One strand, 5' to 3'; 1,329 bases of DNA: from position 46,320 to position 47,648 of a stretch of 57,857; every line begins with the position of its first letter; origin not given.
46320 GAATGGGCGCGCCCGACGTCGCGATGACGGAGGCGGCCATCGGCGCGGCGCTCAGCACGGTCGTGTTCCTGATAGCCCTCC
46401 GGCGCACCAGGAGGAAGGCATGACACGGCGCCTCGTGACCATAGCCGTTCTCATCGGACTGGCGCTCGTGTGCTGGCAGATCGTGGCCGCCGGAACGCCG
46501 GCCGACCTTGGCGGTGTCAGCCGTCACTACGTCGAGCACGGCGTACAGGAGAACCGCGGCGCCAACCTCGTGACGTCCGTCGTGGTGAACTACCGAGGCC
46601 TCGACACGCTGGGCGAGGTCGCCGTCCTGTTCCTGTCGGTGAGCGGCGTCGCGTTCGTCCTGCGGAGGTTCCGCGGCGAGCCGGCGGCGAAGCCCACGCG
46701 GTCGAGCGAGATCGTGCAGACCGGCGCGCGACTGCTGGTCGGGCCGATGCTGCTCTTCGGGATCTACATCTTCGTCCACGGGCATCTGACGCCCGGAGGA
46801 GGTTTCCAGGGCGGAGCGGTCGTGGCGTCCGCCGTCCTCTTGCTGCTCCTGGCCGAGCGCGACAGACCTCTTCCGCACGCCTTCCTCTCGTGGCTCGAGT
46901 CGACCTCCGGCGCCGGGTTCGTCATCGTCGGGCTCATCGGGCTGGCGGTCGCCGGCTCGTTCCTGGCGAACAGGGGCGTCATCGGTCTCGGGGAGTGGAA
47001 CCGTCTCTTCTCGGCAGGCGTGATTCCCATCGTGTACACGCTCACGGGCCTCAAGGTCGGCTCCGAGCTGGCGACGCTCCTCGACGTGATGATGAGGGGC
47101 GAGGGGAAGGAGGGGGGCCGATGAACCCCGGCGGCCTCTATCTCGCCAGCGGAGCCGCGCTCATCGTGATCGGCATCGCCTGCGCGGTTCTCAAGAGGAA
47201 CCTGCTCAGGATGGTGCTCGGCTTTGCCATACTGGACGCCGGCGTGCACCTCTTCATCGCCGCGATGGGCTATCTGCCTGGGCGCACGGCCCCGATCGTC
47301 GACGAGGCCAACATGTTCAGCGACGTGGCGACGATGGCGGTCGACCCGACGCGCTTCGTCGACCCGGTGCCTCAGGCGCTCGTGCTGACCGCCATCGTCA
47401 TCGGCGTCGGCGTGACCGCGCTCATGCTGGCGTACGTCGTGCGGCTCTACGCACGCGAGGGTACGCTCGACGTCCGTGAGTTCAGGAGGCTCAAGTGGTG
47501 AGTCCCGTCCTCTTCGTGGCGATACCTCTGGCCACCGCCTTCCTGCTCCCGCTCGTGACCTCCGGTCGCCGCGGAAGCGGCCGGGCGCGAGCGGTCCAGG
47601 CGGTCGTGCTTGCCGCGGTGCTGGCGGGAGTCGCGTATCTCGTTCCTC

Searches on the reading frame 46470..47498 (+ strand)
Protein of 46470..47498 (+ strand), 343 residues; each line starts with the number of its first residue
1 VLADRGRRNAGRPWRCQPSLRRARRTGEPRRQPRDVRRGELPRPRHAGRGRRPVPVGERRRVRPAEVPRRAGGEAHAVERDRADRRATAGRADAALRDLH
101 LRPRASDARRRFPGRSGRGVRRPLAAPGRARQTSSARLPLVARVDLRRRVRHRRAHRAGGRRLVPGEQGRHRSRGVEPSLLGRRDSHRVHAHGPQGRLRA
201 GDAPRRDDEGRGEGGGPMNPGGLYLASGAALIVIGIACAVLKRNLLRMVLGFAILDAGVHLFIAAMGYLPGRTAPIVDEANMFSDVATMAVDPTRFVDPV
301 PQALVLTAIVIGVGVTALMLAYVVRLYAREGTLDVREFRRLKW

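Call 17: search_protein_families(library=pfam, proteins=[window:46470-47498:+], max_evalue=0.001)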
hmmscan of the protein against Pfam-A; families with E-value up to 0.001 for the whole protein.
window:46470-47498:+ (343 aa): 1 family
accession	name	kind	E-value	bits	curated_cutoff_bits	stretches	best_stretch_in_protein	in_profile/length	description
PF00420.29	Oxidored_q2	-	9.2e-24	83.5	26.1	1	224-343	2-95/95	NADH-ubiquinone/plastoquinone oxidoreductase chain 4L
